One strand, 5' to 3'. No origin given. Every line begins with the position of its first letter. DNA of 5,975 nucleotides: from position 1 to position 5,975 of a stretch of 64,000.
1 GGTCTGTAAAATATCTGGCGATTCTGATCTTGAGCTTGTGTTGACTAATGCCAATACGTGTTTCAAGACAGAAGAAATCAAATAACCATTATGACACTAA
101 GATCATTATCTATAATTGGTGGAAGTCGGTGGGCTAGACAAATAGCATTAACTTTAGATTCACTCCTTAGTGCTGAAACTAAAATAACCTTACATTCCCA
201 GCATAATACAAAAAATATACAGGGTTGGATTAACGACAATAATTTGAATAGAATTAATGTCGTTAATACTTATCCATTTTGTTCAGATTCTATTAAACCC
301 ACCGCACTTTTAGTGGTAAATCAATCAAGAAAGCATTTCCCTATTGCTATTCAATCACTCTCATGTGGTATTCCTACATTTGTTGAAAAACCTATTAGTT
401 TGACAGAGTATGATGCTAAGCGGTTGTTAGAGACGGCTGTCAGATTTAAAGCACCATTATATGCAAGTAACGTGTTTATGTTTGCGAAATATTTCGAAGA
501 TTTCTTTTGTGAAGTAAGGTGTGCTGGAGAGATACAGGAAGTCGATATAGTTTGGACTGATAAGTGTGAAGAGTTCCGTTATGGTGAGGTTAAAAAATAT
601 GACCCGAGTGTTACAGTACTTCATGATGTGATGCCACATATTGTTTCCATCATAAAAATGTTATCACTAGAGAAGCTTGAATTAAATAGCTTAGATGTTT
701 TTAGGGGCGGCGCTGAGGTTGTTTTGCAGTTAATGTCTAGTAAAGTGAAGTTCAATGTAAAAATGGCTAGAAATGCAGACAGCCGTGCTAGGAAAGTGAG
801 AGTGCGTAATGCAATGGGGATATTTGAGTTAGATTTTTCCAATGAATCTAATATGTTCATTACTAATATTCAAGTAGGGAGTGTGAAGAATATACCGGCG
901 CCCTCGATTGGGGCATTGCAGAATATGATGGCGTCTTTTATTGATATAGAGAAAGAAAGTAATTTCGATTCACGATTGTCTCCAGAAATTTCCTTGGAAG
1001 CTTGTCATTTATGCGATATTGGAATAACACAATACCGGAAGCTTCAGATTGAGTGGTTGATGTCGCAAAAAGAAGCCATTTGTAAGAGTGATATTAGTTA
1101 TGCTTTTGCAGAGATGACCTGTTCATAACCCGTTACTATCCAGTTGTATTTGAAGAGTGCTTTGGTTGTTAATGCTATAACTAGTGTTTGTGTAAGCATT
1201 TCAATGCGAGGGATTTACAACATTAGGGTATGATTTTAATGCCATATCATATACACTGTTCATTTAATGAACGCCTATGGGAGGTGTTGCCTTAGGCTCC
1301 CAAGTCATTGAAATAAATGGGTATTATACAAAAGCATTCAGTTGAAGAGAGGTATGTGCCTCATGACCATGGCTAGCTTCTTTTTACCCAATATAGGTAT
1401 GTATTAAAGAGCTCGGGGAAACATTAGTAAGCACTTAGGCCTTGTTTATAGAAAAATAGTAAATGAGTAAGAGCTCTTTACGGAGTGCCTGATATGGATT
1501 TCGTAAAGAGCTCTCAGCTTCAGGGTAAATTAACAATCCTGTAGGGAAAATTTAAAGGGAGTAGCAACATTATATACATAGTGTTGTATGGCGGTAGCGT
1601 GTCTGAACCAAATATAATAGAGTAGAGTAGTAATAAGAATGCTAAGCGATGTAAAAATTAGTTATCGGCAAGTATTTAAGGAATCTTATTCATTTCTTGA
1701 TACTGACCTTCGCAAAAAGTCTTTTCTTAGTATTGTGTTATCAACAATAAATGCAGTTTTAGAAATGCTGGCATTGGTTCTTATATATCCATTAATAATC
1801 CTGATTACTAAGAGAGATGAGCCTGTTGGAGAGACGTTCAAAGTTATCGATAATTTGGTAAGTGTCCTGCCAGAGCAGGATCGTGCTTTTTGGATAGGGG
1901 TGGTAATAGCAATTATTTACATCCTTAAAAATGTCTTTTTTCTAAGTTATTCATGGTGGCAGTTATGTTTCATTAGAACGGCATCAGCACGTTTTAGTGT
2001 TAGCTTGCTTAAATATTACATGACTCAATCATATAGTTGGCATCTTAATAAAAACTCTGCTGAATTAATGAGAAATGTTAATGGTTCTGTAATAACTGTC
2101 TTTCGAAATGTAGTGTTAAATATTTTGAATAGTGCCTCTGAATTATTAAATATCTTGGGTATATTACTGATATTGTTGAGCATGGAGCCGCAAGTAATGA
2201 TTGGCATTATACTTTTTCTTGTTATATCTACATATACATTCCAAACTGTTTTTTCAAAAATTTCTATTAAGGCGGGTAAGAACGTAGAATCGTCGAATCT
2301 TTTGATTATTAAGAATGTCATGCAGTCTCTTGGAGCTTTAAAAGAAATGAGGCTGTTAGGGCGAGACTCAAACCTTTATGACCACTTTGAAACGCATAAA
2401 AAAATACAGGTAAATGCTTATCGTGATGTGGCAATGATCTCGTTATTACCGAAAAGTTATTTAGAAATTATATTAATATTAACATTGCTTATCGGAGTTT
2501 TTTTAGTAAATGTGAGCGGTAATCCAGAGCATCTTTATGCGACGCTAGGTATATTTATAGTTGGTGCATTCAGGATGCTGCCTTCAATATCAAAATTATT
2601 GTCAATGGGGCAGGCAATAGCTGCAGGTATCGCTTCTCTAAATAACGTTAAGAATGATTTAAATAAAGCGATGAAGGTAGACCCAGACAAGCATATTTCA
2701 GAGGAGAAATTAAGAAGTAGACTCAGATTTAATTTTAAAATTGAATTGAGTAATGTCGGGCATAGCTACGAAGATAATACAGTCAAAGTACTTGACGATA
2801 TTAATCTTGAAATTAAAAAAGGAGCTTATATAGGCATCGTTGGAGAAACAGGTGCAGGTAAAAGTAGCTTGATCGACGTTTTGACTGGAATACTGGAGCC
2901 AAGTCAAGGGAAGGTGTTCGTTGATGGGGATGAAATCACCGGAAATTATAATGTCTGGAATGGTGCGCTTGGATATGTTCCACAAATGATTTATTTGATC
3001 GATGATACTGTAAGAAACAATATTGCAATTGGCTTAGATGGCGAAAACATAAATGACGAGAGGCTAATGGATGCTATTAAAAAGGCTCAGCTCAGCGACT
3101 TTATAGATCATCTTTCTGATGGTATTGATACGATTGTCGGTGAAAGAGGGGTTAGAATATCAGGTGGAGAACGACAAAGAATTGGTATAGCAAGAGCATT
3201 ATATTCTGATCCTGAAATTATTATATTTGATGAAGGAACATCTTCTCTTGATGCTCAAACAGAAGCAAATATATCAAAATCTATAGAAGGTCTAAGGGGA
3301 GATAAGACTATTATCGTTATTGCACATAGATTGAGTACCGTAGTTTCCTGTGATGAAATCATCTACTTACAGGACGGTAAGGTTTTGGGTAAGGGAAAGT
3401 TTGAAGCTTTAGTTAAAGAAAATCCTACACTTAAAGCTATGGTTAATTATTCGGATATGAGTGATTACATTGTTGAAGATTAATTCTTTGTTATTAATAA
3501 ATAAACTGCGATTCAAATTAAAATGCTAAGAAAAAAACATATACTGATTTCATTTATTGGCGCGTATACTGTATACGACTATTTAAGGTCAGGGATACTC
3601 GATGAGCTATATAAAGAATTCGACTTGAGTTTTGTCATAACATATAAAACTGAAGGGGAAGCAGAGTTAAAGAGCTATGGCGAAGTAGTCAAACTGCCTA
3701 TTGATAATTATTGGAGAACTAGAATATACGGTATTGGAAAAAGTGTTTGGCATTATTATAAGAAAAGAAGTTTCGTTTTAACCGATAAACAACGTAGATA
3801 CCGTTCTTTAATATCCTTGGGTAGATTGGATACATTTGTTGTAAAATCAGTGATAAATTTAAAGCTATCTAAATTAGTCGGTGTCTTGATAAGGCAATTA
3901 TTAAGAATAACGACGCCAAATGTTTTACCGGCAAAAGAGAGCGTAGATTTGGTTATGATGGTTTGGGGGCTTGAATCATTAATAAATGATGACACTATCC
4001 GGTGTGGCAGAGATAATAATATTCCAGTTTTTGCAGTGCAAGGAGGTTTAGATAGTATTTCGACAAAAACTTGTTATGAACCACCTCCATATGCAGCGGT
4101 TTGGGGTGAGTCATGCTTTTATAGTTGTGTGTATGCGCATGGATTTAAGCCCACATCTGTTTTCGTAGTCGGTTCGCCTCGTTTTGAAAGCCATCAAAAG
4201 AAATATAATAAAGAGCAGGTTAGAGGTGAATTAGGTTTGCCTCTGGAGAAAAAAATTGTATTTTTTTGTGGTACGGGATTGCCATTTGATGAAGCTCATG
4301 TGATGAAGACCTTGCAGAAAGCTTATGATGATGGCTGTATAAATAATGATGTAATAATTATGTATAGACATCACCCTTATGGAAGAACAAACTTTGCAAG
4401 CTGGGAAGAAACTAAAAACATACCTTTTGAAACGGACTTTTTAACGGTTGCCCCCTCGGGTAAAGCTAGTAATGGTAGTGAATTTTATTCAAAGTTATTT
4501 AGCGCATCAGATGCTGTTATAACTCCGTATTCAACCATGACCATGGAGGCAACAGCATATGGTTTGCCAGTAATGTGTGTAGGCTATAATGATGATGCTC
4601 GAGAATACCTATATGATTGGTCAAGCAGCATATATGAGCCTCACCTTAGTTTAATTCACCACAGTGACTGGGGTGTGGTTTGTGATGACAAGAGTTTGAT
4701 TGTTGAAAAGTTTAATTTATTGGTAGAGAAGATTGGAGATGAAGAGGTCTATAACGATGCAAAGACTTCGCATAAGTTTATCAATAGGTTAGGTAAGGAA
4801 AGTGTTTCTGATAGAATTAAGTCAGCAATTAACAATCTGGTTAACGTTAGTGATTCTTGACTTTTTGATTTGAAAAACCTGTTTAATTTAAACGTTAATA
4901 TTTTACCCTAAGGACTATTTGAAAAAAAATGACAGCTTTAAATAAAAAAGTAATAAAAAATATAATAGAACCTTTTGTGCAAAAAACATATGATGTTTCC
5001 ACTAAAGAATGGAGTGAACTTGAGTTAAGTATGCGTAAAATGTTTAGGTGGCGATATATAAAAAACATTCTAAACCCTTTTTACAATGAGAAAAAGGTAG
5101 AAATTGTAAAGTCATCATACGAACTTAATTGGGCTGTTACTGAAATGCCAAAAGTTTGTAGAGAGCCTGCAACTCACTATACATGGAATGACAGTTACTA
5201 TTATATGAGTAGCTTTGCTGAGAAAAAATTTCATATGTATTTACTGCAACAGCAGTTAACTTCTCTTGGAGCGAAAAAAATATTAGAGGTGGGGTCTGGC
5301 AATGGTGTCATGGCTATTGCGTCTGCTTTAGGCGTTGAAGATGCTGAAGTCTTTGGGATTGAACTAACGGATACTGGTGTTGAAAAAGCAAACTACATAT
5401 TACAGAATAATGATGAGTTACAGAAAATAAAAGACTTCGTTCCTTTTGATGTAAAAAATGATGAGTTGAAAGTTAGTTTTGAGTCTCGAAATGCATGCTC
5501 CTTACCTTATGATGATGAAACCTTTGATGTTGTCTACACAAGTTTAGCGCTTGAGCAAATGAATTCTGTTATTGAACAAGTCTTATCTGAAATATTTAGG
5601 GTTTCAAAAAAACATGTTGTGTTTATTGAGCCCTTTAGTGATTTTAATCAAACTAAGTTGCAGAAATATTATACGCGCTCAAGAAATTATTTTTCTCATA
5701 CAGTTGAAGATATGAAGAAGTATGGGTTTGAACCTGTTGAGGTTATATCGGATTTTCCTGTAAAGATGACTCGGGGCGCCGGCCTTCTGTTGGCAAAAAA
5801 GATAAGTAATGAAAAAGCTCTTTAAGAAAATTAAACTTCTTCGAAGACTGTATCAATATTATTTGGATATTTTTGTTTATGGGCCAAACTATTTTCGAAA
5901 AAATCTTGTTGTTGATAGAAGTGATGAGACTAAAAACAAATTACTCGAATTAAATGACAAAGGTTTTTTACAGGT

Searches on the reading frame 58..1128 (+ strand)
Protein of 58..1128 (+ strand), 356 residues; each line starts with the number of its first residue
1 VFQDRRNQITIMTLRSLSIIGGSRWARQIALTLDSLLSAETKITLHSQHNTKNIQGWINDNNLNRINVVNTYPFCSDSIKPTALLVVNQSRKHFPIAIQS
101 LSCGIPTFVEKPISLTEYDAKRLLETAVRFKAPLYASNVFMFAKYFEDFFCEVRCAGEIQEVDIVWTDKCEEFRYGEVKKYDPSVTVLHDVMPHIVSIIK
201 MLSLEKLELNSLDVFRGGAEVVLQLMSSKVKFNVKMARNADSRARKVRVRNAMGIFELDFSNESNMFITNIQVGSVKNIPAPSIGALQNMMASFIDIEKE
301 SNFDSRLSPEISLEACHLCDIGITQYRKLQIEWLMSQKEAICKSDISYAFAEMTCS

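Call 5: search_protein_families(library=ncbifam, proteins=[window:58-1128:+], max_evalue=0.00001)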
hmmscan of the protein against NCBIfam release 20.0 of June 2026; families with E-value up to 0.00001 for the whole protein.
window:58-1128:+ (356 aa): 0 families

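Call 6: search_protein_families(library=pfam, proteins=[window:58-1128:+], max_evalue=0.00001)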
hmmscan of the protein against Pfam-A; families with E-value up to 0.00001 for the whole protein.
window:58-1128:+ (356 aa): 1 family
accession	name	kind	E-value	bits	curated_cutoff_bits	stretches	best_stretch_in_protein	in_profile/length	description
PF01408.29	GFO_IDH_MocA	-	1.1e-06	29.8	24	1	75-129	57-111/120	Oxidoreductase family, NAD-binding Rossmann fold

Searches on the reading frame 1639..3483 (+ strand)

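Call 5: search_protein_families(library=ncbifam, proteins=[window:1639-3483:+], max_evalue=0.00001)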
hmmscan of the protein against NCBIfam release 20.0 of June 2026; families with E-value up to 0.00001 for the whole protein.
window:1639-3483:+ (614 aa): 186 families (the best 25 are shown)
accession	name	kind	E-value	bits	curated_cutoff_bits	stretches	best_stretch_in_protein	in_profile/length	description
NF050066.1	LPSTprtrPglK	equivalog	3.7e-84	283.1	1000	1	19-579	8-557/558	BC-type lipopolysaccharide transporter PglK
NF045513.1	HepA_fam_ABC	equivalog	4e-82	276.6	725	1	25-597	33-601/610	heterocyst formation ABC transporter subunit HepA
TIGR02203.1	MsbA_lipidA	equivalog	1.3e-76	258.3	602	1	69-596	40-560/572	lipid A export permease/ATP-binding protein MsbA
NF010178.0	PRK13657.1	equivalog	5e-69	233.3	733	1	123-607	95-572/588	glucan ABC transporter ATP-binding protein/ permease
TIGR03796.1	NHLM_micro_ABC1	equivalog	3.6e-67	227.1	853.3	1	25-601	137-708/710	NHLP family bacteriocin export ABC transporter peptidase/permease/ATPase subunit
NF008364.0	PRK11160.1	equivalog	3e-65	220.9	630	1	159-600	134-570/575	heme ABC transporter ATP-binding protein/permease CydC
TIGR03797.1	NHLM_micro_ABC2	equivalog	1.2e-63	215.7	709.4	1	36-602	130-682/686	NHLP bacteriocin export ABC transporter permease/ATPase subunit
TIGR03375.1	type_I_sec_LssB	subfamily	2e-63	214.8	693.1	1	185-595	291-692/696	type I secretion system permease/ATPase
TIGR01846.1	type_I_sec_HlyB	subfamily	3.7e-61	207.3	725.55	1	361-597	449-684/694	type I secretion system permease/ATPase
TIGR02204.1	MsbA_rel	hypoth_equivalog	1.5e-60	205.5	780.4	1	126-599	100-569/576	ABC transporter, permease/ATP-binding protein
NF008381.0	PRK11176.1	equivalog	5.4e-60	203.4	867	1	117-597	98-571/582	lipid A ABC transporter ATP-binding protein/permease MsbA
TIGR02857.1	CydD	equivalog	1.4e-59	202.5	435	1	327-577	287-529/529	thiol reductant ABC exporter subunit CydD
TIGR00958.1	3a01208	subfamily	3e-59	201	874.6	1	115-602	232-711/711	antigen peptide transporter 2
NF052233.1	CphA_assoc_ABC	equivalog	2.8e-57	194.6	880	1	105-595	247-733/766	cyanophycin metabolism-associated ABC transporter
TIGR01192.1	chvA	subfamily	1.2e-56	192.6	585.4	1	133-605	105-570/585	glucan export ABC transporter ATP-binding protein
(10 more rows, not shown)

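Call 6: search_protein_families(library=pfam, proteins=[window:1639-3483:+], max_evalue=0.00001)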
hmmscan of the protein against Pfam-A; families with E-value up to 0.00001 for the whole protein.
window:1639-3483:+ (614 aa): 3 families
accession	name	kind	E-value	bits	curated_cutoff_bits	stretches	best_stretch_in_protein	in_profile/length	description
PF00005.33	ABC_tran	-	3e-28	99.6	25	1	385-534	1-136/137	ABC transporter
PF00664.28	ABC_membrane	-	2.2e-07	31.3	28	1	29-286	2-242/274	ABC transporter transmembrane region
PF02463.25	SMC_N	-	2.7e-06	27.4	40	0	463-576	110-210/220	RecF/RecN/SMC N terminal domain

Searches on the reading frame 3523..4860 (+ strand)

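Call 5: search_protein_families(library=ncbifam, proteins=[window:3523-4860:+], max_evalue=0.00001)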
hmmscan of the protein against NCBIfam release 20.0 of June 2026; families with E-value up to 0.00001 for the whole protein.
window:3523-4860:+ (445 aa): 0 families

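Call 6: search_protein_families(library=pfam, proteins=[window:3523-4860:+], max_evalue=0.00001)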
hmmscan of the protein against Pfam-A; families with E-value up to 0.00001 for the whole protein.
window:3523-4860:+ (445 aa): 1 family
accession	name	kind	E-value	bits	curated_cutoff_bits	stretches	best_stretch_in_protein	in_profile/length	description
PF04464.20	Glyphos_transf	-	1.5e-06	27.9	22.1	1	205-362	152-299/367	CDP-Glycerol:Poly(glycerophosphate) glycerophosphotransferase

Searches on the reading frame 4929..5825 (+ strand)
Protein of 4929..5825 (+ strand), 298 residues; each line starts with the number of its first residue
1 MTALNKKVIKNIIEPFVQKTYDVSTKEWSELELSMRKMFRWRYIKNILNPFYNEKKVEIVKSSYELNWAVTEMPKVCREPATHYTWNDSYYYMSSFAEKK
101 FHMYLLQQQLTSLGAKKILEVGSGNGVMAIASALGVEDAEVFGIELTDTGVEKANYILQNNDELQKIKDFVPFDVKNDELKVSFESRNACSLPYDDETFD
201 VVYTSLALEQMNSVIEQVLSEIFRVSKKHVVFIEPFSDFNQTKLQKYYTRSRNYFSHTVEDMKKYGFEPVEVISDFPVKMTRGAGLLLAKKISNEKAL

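Call 5: search_protein_families(library=ncbifam, proteins=[window:4929-5825:+], max_evalue=0.00001)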
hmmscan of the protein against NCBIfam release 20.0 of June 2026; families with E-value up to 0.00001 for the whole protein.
window:4929-5825:+ (298 aa): 8 families
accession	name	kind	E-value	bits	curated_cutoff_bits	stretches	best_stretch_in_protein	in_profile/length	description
TIGR01934.1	MenG_MenH_UbiE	subfamily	6.8e-08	32.1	158.35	1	109-258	34-163/223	ubiquinone/menaquinone biosynthesis methyltransferase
TIGR02072.1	BioC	equivalog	2.8e-07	30.6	184.95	1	105-251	26-147/244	malonyl-ACP O-methyltransferase BioC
NF004452.0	PRK05785.1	equivalog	4.9e-07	29.5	207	0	175-233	92-144/228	hypothetical protein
TIGR01983.1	UbiG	equivalog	1.1e-06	28.2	102.95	1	107-233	42-151/228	bifunctional 2-polyprenyl-6-hydroxyphenol methylase/3-demethylubiquinol 3-O-methyltransferase UbiG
NF001241.0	PRK00216.1-2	equivalog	6.7e-06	25.9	327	0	107-250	44-164/231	demethylmenaquinone methyltransferase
NF040539.1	AST_met_ArsM_2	exception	8.9e-06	25.7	240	0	111-239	53-166/262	putative arsinothricin biosynthesis methyltransferase ArsM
NF047649.1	MTase_UXPK_star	exception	9.8e-06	24.8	460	0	116-228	79-175/283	methyltransferase/UXPK-star double selenoprotein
NF041537.1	ArsM_AhpD_UU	exception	9.8e-06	24.6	510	0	115-227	77-173/345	arsenite methyltransferase/AhpD domain selenoprotein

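Call 6: search_protein_families(library=pfam, proteins=[window:4929-5825:+], max_evalue=0.00001)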
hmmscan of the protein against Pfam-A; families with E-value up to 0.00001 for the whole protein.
window:4929-5825:+ (298 aa): 4 families
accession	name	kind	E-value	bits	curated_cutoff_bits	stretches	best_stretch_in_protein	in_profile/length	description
PF13649.12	Methyltransf_25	-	8.7e-11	42.8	27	1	118-228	1-95/97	Methyltransferase domain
PF08241.18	Methyltransf_11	-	1.1e-10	42.4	21.2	1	119-231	1-92/95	Methyltransferase domain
PF13847.12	Methyltransf_31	-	1.8e-10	41.1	27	1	115-233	4-108/145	Methyltransferase domain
PF13489.12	Methyltransf_23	-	6.2e-06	26.5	27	1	114-271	22-163/164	Methyltransferase domain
